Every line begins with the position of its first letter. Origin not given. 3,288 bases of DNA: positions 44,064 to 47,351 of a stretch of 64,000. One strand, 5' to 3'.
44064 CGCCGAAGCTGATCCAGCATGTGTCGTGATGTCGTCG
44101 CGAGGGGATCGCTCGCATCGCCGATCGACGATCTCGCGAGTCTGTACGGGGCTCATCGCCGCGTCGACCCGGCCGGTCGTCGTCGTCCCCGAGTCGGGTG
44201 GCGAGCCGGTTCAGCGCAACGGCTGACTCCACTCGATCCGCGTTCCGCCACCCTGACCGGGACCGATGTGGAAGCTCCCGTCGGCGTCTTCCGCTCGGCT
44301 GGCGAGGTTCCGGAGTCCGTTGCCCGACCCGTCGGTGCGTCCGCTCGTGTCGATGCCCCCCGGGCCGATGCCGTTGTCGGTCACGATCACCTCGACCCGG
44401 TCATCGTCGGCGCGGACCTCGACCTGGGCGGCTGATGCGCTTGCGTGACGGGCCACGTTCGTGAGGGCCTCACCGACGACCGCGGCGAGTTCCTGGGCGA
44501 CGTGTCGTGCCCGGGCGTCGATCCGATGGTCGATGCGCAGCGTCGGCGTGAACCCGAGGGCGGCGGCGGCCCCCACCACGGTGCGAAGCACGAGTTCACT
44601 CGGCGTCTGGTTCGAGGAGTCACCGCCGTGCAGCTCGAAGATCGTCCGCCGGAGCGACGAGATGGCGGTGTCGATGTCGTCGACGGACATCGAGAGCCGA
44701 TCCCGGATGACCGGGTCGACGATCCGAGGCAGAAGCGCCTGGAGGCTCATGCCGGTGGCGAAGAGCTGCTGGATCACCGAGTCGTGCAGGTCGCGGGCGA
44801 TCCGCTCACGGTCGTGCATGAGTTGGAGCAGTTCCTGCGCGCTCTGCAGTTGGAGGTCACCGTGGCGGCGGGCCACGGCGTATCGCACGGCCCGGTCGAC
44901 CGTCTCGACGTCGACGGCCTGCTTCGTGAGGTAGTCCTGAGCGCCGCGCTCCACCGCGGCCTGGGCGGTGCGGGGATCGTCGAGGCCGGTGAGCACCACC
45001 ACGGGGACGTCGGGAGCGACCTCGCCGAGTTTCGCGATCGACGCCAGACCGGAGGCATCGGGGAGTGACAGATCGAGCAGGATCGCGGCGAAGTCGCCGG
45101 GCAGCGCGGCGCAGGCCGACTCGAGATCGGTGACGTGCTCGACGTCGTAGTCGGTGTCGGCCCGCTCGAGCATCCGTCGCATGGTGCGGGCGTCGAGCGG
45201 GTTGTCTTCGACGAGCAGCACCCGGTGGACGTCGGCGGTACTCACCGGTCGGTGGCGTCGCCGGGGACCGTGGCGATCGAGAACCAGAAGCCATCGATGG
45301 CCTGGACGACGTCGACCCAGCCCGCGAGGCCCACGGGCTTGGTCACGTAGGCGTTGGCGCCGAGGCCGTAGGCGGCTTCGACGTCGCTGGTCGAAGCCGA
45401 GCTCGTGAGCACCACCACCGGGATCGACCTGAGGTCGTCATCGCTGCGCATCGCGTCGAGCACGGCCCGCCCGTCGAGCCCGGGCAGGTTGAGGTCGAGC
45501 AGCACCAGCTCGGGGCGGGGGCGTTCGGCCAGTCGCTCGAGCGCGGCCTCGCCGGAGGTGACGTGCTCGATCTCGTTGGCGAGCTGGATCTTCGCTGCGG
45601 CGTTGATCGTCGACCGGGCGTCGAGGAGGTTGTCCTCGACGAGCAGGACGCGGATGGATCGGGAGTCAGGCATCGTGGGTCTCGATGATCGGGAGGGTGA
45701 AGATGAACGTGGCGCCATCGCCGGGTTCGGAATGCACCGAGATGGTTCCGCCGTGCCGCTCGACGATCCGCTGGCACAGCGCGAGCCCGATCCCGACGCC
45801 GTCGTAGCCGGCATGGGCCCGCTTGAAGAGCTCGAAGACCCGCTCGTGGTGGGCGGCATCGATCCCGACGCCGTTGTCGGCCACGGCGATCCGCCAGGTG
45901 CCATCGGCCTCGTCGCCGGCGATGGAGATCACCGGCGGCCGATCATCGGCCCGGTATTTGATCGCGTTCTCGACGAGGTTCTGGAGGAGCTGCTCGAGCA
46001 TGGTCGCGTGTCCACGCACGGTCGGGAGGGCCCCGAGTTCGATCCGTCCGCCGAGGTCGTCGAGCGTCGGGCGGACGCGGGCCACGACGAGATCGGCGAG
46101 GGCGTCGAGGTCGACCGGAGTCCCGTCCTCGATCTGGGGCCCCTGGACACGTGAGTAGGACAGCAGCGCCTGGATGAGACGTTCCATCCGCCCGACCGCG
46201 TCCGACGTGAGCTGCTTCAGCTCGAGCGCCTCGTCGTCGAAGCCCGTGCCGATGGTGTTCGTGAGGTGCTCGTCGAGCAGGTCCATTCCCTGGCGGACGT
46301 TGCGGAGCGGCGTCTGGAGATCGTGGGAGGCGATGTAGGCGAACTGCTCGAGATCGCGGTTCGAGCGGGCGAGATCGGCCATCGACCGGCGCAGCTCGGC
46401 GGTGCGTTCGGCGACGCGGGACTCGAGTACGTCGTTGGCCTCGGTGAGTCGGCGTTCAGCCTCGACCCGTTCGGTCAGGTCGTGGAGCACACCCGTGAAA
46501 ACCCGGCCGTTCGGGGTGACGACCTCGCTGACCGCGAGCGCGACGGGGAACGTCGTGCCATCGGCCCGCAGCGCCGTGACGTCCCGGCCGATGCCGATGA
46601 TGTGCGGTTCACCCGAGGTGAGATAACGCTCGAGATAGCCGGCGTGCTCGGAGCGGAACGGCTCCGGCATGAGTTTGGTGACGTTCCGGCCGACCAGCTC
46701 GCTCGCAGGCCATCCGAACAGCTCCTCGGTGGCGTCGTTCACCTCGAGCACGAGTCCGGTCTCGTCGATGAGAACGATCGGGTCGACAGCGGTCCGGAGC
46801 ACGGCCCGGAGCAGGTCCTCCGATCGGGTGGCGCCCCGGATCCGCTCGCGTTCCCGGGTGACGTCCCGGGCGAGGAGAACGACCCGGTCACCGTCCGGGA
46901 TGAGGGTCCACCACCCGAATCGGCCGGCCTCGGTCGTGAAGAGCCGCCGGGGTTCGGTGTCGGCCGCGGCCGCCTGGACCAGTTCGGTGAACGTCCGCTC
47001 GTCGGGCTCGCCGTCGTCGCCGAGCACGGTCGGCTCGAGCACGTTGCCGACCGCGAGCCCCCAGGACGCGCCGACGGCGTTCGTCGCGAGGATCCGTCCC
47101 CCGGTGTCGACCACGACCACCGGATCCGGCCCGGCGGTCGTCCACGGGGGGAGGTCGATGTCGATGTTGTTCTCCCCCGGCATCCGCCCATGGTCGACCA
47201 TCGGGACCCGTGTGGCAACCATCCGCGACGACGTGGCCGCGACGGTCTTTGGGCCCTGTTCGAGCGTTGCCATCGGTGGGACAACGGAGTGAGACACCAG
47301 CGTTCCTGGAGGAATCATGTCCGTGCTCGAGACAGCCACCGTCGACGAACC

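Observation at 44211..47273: Three-gene signalling operon: FixL-like PAS kinase, then a CheY-like REC, then a REC-HisKA_3 kinase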

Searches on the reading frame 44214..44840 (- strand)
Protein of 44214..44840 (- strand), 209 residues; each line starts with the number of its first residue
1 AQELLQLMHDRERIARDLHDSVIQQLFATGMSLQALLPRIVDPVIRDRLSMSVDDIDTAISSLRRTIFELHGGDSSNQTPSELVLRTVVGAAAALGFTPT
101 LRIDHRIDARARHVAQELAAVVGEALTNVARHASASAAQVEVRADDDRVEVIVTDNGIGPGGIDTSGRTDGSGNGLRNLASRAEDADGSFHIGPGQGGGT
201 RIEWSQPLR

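Call 41: find_homologous_proteins(query=window:44214-44840:-, max_evalue=1e-15)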
Query seq(209 aa) (209 aa): 1633 proteins with E <= 1e-15 among 5624 candidates; the best 120 are listed.
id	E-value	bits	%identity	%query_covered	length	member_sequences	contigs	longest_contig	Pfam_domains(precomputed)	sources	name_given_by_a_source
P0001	1.5e-126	438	100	100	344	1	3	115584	PF13581.13,PF07730.20,PF02518.32,PF00072.31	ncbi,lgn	-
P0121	5.7e-47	178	47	100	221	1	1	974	PF13581.13,PF07730.20,PF02518.32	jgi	jgi:signal transduction histidine kinase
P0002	6.4e-47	178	48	100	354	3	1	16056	PF13581.13,PF07730.20,PF02518.32,PF00072.31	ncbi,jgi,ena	jgi:signal transduction histidine kinase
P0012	6.0e-46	175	50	99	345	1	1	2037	PF07730.20,PF02518.32,PF00072.31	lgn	-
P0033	8.6e-45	171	48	99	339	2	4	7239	PF07730.20,PF02518.32,PF00072.31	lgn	-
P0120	9.7e-45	171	48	99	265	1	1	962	PF13581.13,PF07730.20,PF02518.32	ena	-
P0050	1.6e-44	170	51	97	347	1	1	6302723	PF13581.13,PF07730.20,PF02518.32,PF00072.31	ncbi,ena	-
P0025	1.8e-44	170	47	99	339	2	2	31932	PF07730.20,PF02518.32,PF00072.31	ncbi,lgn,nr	ncbi:MAG: response regulator [Acidimicrobiales bacterium]|nr:response regulator [Acidimicrobiales ba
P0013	2.8e-44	169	45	85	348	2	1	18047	PF07730.20,PF02518.32,PF00072.31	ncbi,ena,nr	ncbi:MAG: response regulator [Acidimicrobiia bacterium]|nr:response regulator [Acidimicrobiia bacter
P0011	3.2e-44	169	48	100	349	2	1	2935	PF07730.20,PF02518.32,PF00072.31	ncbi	ncbi:MAG: response regulator, partial [Acidimicrobiales bacterium]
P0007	3.7e-44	169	49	100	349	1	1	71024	PF13581.13,PF07730.20,PF02518.32,PF00072.31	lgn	-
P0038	2.0e-43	167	46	99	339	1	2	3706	PF07730.20,PF02518.32,PF00072.31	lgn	-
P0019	2.1e-43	166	47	100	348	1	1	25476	PF13581.13,PF07730.20,PF02518.32,PF00072.31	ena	-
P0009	2.3e-43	166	48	100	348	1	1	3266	PF07730.20,PF02518.32,PF00072.31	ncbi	-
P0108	2.5e-43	166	47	100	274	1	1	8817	PF13581.13,PF07730.20,PF02518.32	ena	-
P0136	9.8e-39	151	44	100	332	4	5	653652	PF13426.14,PF13188.14,PF24820.2,PF13581.13,PF07730.20,PF08448.17,PF02518.32,PF00989.32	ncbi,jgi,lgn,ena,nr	ncbi:MAG TPA: PAS domain S-box protein [Ilumatobacteraceae bacterium]|nr:PAS domain S-box protein [I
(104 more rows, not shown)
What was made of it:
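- Its core is equally similar (42-48%) to single-GAF and single-PAS HisKA_3 kinases (call 41). Single-GAF and single-PAS kinases with the same core are common in related bacteria (call 41).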

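Call 43: find_encoding_contigs(protein=P0136, flank=8000, max_places=3)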
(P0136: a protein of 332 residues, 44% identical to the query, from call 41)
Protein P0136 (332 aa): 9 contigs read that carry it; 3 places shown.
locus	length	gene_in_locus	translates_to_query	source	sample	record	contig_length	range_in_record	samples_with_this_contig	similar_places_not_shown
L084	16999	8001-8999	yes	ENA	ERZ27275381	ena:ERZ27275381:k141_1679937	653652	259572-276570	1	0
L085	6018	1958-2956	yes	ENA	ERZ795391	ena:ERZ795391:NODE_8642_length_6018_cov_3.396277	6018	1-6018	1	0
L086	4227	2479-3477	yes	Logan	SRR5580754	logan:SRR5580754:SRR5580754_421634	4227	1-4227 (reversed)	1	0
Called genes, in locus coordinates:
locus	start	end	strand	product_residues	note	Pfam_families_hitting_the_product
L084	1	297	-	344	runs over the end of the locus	PF06723:MreB_Mbl, PF00022:Actin (faint), PF00012:HSP70, PF14450:FtsA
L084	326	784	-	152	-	PF00334:NDK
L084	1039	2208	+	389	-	PF12698:ABC2_membrane_3, PF01061:ABC2_membrane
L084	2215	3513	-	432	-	PF08245:Mur_ligase_M, PF02875:Mur_ligase_C, PF27239:FOL3_C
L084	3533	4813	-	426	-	PF06689:zf-C4_ClpX, PF05496:RuvB_N (faint), PF00004:AAA, PF07724:AAA_2, PF07728:AAA_5 (weak), PF13401:AAA_22 (faint), PF10431:ClpB_D2-small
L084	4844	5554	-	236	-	PF00574:CLP_protease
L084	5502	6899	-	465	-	-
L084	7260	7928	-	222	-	PF00072:Response_reg, PF08281:Sigma70_r4_2, PF00196:GerE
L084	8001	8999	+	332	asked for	PF00989:PAS, PF08448:PAS_4, PF13188:PAS_8 (weak), PF24820:Diguanyl_cycl_sensor (weak), PF13426:PAS_9, PF07730:HisKA_3, PF02518:HATPase_c, PF13581:HATPase_c_2 (weak)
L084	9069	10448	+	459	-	PF13473:Cupredoxin_1, PF06525:SoxE, PF07732:Cu-oxidase_3, PF07731:Cu-oxidase_2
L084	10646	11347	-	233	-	PF00561:Abhydrolase_1, PF12697:Abhydrolase_6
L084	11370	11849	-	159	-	PF02635:DsrE (faint), PF13686:DrsE_2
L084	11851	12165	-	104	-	PF04358:DsrC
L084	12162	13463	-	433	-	PF07992:Pyr_redox_2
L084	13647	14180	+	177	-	PF04542:Sigma70_r2, PF08281:Sigma70_r4_2, PF04545:Sigma70_r4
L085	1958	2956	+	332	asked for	PF00989:PAS, PF08448:PAS_4, PF13188:PAS_8 (weak), PF24820:Diguanyl_cycl_sensor (weak), PF13426:PAS_9, PF07730:HisKA_3, PF02518:HATPase_c, PF13581:HATPase_c_2 (weak)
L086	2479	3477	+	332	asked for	PF00989:PAS, PF08448:PAS_4, PF13188:PAS_8 (weak), PF24820:Diguanyl_cycl_sensor (weak), PF13426:PAS_9, PF07730:HisKA_3, PF02518:HATPase_c, PF13581:HATPase_c_2 (weak)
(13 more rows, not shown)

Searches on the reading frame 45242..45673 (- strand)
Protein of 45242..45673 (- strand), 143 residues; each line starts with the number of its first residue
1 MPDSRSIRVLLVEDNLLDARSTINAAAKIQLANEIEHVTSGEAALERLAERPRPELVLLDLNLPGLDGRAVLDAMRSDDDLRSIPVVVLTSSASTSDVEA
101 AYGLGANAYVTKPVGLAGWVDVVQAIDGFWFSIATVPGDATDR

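Call 7: search_protein_families(library=pfam, proteins=[window:45242-45673:-], max_evalue=0.01)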
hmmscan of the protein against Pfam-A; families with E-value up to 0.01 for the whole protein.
window:45242-45673:- (143 aa): 2 families
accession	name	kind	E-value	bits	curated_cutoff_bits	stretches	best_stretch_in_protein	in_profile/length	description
PF00072.30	Response_reg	-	1.5e-18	67.4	30.2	1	9-117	1-104/111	Response regulator receiver domain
PF18321.7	3HCDH_RFF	-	0.0098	16.7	23.6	0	37-63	2-27/69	3-hydroxybutyryl-CoA dehydrogenase reduced Rossmann-fold domain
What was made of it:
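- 45242..45673 (-): Stand-alone single-domain receiver (143 aa) of the phytochrome-response-regulator (Rcp) type. The acidic pair, phospho-Asp, Thr and Lys are all present. It ends in an FWF motif and has no cysteine. Pfam Response_reg 1.5e-18 (call 7).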

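Call 45: search_protein_families(library=ncbifam, proteins=[window:45242-45673:-], max_evalue=0.00001)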
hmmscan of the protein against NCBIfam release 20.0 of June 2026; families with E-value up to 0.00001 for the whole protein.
window:45242-45673:- (143 aa): 63 families (the best 25 are shown)
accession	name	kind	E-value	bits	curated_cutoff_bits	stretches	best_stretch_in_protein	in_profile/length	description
NF011874.0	PRK15347.1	equivalog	5e-14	51.3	852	1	7-120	691-803/921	two component system sensor kinase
NF040689.1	MtrAB_MtrA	equivalog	7.5e-14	51.6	300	1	34-120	24-106/219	MtrAB system response regulator MtrA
NF041866.1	EpsW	equivalog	2.7e-13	49.6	200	1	8-116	7-114/131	exopolysaccharide biosynthesis response regulator EpsW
TIGR02154.1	PhoB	equivalog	9.5e-13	48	296.2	1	7-121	3-114/226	phosphate regulon transcriptional regulator PhoB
NF041733.1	resp_reg_CseB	equivalog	5.1e-12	45.7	350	1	8-119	2-107/228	two-component system response regulator CseB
NF045991.1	RespRegCtrARhodob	equivalog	6.2e-12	45.7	350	1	7-126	1-115/224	response regulator transcription factor CtrA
NF007901.0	PRK10610.1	equivalog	6.3e-12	45.7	189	1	6-117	5-114/129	chemotaxis response regulator CheY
NF007135.0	PRK09581.1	equivalog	7.2e-12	44.9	474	1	34-114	28-107/457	PleD family two-component system response regulator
NF007935.0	PRK10651.1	equivalog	7.3e-12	44.9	250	1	6-113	6-110/216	two-component system response regulator NarL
NF007708.0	PRK10403.1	equivalog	1.1e-11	44.6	343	1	1-112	1-109/215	nitrate/nitrite response regulator protein NarP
NF038297.2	hybrid_HK_HrmK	equivalog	1.3e-11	43.9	725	1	5-121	489-602/607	hybrid histidine kinase/response regulator HrmK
NF007663.1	PRK10336.1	equivalog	4.7e-11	42.9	345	1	7-117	1-106/219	quorum sensing response regulator transcription factor QseB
NF008078.0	PRK10816.1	equivalog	5.9e-11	42.3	336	1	7-126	1-115/223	two-component system response regulator PhoP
NF041946.1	LuxO_transreg_Vib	equivalog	1e-10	41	800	1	30-114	18-99/463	quorum-sensing sigma-54 dependent transcriptional regulator LuxO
NF011896.0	PRK15369.1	equivalog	2.1e-10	40.6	242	1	6-112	3-106/211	two component system response regulator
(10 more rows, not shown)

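Call 51: search_solved_structures(query=window:45242-45673:-, max_evalue=1e-8, show_alignments=1)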
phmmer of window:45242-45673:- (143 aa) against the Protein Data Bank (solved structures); distinct sequences matched with E-value up to 1e-8: 82 (the best 60 are shown).
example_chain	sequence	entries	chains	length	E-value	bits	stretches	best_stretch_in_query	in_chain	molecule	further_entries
5te9_A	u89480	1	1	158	1.7e-29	105.8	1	7-138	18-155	Response regulator receiver protein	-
1k68_A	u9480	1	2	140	4.7e-24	88.2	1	8-137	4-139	Phytochrome Response Regulator RcpA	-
6xvu_A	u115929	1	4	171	8.7e-24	87.3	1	5-137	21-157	Response regulator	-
1i3c_A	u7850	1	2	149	1.5e-22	83.3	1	9-138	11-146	RESPONSE REGULATOR RCP1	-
1jlk_A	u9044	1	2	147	1.8e-22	83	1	9-138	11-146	Response regulator RCP1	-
5brj_A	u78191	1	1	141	1.9e-22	83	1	3-131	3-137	Two component response regulator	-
8avv_A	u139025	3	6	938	2.3e-22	82.7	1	5-137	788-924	Bacteriophytochrome,Response regulator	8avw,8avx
5ic5_A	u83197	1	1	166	8.4e-22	80.9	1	9-135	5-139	Candidate response regulator, CheY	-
4zyl_A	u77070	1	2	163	5.1e-21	78.4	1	9-138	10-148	RphyB protein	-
1k66_A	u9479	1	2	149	1.4e-19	73.7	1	51-137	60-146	Phytochrome Response Regulator RcpB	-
3heb_A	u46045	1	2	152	2.8e-17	66.3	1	4-137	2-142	Response regulator receiver domain protein (CheY)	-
9xzo_A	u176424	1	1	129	3.3e-14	56.3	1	8-114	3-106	De novo protein M1X0B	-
1m5t_A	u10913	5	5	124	2.9e-13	53.2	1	8-124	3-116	cell division response regulator DivK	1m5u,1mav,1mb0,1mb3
9g85_A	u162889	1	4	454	7e-13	52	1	6-115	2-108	Response regulator PleD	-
2wb4_A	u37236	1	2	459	7.3e-13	52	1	6-115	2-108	DIGUANYLATE CYCLASE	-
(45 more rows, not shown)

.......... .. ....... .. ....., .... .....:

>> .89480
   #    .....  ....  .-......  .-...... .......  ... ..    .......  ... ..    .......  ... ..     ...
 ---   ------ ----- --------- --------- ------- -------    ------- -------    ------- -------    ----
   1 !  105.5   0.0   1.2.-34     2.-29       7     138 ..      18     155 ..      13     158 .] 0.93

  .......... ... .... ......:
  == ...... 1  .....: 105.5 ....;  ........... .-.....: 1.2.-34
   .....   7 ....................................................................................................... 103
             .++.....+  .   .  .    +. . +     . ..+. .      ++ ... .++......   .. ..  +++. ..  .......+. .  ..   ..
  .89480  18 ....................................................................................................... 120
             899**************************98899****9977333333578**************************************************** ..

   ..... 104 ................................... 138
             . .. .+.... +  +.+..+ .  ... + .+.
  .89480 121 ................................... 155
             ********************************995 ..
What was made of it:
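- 45242..45673 (-): Best solved relatives are 5te9 (2e-29), RcpA 1k68, Rcp1 1i3c and RphyB 4zyl (call 51).
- On Phytochrome-type single-domain response regulators (Rcp1/RcpA): 5te9 2e-29, RcpA 5e-24, Rcp1 1.5e-22 (call 51).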

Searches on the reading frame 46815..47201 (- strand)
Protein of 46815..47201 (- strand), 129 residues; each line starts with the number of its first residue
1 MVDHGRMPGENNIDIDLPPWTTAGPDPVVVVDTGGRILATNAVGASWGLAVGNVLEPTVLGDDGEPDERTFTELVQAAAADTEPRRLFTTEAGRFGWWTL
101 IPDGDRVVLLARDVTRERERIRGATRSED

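Call 54: search_protein_families(library=pfam, proteins=[window:46815-47201:-], max_evalue=10)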
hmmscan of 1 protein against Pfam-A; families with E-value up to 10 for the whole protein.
window:46815-47201:- (129 aa): 2 families
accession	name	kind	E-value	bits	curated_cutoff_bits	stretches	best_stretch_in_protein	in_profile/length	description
PF08448.16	PAS_4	-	7.7e-05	23.3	23.1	1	23-119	3-110/110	PAS fold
PF00989.32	PAS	-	0.17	12.4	22.6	1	25-90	11-77/113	PAS fold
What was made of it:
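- Checked: The first 'PAS' is marginal (PAS_4, 23.3 bits against a cut-off of 23.1; call 54).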
